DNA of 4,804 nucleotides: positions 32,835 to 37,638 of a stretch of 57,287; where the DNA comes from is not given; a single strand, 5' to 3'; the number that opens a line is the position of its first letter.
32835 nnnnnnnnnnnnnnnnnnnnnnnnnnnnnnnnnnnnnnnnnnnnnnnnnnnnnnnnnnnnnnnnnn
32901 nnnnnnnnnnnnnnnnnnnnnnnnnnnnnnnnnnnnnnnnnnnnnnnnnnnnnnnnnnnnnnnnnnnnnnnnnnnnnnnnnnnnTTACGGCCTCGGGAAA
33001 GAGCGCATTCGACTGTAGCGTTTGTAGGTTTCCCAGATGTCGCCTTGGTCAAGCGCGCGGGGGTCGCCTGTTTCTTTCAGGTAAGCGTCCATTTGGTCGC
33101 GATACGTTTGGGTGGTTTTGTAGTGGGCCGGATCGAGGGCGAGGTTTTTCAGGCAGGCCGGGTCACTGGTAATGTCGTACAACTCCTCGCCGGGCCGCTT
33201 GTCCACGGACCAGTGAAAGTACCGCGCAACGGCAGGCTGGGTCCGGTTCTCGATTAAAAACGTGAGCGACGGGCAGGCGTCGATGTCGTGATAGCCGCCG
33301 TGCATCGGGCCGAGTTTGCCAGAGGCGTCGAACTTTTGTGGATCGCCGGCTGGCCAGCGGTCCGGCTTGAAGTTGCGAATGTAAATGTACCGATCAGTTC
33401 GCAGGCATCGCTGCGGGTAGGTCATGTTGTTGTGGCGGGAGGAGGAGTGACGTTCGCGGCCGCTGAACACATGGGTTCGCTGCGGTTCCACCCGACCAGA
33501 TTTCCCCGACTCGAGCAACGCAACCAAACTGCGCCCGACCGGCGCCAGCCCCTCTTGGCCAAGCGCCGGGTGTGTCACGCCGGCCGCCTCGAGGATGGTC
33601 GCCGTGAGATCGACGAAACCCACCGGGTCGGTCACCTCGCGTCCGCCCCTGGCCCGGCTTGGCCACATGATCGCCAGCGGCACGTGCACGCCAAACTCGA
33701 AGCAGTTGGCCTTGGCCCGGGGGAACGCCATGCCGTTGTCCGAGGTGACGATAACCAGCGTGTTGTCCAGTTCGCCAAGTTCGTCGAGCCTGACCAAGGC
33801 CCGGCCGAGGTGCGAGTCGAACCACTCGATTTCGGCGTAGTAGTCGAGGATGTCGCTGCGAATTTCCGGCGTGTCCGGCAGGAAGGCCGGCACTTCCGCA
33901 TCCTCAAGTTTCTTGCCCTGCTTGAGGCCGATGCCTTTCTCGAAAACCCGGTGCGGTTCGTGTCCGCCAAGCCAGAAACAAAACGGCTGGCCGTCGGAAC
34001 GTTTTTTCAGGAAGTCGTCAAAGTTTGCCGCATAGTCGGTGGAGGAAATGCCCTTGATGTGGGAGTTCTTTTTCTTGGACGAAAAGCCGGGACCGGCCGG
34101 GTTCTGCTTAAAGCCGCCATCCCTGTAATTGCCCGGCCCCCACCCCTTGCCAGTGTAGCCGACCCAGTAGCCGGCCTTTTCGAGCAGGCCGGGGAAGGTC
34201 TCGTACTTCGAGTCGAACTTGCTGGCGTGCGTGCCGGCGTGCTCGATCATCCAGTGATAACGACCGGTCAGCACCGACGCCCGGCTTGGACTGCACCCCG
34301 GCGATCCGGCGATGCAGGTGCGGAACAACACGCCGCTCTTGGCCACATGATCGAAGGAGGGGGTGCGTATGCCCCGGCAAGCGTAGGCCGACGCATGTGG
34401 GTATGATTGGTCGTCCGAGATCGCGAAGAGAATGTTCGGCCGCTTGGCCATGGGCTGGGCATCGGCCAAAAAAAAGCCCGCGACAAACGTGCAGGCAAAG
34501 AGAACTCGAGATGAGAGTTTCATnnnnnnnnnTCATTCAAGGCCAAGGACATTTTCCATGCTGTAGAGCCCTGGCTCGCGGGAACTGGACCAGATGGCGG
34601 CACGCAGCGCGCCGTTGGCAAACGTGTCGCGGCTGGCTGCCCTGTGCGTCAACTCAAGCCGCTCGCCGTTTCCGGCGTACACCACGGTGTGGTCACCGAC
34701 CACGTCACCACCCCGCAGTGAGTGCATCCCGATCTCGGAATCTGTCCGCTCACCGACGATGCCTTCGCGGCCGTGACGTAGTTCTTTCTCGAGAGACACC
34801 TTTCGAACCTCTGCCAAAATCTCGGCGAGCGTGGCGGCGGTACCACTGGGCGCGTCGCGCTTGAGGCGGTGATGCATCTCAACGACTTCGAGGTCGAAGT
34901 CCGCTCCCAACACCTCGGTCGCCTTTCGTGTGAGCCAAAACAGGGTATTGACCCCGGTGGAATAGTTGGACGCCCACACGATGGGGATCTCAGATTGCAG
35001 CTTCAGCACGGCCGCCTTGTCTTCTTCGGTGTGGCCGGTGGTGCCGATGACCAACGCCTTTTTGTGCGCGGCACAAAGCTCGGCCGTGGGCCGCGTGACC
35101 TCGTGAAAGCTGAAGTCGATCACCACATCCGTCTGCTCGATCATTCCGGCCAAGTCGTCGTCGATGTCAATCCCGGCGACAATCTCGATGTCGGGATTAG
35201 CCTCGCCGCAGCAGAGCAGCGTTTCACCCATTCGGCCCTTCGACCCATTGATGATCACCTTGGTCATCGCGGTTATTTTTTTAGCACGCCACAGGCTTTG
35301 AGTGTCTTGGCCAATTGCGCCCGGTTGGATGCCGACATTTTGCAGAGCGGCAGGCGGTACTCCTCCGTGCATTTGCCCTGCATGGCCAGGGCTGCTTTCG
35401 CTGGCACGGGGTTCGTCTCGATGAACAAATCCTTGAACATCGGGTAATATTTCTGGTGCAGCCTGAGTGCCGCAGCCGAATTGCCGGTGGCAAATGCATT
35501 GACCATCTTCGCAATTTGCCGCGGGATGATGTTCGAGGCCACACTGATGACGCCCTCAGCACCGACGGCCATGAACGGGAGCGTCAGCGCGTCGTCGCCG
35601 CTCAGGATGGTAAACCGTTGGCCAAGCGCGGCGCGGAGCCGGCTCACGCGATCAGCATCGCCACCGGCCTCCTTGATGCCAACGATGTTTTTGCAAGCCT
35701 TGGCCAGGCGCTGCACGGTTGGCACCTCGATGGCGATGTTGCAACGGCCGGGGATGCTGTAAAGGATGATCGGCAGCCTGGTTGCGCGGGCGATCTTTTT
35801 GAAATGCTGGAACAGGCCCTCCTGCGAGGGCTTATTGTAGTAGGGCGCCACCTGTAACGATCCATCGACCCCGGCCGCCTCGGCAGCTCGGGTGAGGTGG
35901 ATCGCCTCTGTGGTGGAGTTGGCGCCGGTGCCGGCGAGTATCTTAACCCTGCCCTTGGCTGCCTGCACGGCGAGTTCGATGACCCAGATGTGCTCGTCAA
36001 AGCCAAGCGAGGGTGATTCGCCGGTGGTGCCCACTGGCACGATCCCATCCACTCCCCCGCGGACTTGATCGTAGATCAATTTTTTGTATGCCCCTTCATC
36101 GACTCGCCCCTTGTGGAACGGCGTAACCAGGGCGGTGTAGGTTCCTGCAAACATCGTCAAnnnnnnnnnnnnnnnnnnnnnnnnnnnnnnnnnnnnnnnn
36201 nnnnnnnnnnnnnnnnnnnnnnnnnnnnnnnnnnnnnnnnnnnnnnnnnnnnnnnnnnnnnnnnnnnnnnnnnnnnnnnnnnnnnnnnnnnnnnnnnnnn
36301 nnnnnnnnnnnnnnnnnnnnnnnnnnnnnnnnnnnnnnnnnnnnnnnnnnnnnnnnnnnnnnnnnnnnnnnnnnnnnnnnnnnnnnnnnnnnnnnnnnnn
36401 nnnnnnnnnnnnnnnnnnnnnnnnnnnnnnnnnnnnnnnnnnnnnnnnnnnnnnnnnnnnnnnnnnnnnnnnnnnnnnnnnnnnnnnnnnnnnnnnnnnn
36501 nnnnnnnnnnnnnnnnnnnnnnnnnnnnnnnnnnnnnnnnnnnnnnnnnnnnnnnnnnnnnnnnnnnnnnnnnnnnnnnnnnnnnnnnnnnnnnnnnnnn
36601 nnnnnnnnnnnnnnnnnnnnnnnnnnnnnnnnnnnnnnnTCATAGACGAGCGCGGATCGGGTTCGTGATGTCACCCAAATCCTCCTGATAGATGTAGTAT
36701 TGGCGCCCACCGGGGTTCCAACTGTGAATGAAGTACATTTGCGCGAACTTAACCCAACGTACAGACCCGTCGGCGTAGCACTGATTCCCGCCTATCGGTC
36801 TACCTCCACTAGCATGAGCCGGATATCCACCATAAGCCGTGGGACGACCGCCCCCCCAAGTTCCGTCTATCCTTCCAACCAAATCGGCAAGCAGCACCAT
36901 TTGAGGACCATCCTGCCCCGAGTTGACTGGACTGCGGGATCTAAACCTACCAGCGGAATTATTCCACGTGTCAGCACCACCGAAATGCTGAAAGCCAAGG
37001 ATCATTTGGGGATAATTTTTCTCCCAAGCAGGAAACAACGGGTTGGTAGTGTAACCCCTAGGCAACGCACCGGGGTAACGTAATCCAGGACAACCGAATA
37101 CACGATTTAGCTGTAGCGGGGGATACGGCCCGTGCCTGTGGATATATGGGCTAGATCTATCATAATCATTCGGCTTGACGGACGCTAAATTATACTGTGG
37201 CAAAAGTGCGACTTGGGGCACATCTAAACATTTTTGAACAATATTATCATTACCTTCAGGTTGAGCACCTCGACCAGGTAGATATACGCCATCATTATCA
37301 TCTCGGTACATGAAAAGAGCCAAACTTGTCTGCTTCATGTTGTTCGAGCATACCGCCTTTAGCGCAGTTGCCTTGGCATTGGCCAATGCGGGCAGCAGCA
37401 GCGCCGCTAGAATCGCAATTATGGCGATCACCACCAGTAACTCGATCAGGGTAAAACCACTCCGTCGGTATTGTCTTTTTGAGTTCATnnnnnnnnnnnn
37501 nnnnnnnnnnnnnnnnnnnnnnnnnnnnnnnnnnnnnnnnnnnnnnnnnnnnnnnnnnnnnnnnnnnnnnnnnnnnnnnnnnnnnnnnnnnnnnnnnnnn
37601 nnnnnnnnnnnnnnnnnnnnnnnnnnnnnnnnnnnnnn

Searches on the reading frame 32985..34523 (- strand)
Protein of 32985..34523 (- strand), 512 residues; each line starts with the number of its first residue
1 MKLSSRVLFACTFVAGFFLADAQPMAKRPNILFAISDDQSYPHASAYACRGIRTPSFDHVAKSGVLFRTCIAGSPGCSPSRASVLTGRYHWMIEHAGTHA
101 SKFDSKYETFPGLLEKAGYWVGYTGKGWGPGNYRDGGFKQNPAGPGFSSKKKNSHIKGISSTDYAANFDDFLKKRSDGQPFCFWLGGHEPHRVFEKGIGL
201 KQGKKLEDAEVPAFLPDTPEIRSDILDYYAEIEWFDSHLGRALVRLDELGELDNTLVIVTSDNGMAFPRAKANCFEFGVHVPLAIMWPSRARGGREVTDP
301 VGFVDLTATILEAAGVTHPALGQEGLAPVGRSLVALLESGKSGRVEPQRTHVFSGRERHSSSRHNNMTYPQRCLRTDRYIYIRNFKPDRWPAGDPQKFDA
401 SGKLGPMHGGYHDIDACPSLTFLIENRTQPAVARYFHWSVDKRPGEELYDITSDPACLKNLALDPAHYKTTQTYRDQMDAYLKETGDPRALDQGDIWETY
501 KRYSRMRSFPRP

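Call 12: search_protein_families(library=pfam, proteins=[window:32985-34523:-], max_evalue=0.001)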
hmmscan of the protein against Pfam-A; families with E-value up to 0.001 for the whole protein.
window:32985-34523:- (512 aa): 3 families
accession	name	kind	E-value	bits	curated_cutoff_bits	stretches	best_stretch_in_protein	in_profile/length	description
PF00884.28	Sulfatase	-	4.1e-37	128.5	25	1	29-316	1-301/301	Sulfatase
PF16347.10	SGSH_C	-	4.4e-09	37.1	29.3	1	275-390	12-116/154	N-sulphoglucosamine sulphohydrolase, C-terminal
PF01663.27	Phosphodiest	-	8.6e-05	22.7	23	0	228-266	184-222/342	Type I phosphodiesterase / nucleotide pyrophosphatase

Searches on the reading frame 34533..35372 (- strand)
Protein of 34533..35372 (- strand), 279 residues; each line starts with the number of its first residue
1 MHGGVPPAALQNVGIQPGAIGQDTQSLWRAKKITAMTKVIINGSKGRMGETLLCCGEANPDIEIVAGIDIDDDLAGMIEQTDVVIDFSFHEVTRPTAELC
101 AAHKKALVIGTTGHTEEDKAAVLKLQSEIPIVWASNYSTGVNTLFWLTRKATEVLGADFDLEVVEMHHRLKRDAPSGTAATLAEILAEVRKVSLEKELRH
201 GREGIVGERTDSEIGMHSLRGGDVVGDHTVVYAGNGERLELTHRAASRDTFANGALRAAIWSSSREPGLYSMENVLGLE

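Call 13: search_protein_families(library=pfam, proteins=[window:34533-35372:-], max_evalue=0.001)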
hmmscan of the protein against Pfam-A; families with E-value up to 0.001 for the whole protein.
window:34533-35372:- (279 aa): 2 families
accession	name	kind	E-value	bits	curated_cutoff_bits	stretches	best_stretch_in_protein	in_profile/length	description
PF05173.19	DapB_C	-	4.9e-43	146.5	27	1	140-276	1-121/121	Dihydrodipicolinate reductase, C-terminus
PF01113.26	DapB_N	-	4.7e-25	88.5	25.6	1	38-137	2-124/124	Dihydrodipicolinate reductase, N-terminus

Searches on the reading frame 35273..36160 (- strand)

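Call 13: search_protein_families(library=pfam, proteins=[window:35273-36160:-], max_evalue=0.001)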
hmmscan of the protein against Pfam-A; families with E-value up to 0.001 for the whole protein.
window:35273-36160:- (295 aa): 1 family
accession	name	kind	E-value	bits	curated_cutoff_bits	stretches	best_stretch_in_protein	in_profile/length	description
PF00701.28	DHDPS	-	7.4e-96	320.7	22.1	1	4-289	2-288/289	Dihydrodipicolinate synthetase family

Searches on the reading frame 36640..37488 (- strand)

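Call 13: search_protein_families(library=pfam, proteins=[window:36640-37488:-], max_evalue=0.001)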
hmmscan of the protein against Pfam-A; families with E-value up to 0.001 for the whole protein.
window:36640-37488:- (282 aa): 1 family
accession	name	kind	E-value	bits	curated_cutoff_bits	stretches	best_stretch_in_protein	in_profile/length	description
PF07963.17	N_methyl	-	5.6e-09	35.6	21.2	1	8-32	3-27/27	Prokaryotic N-terminal methylation motif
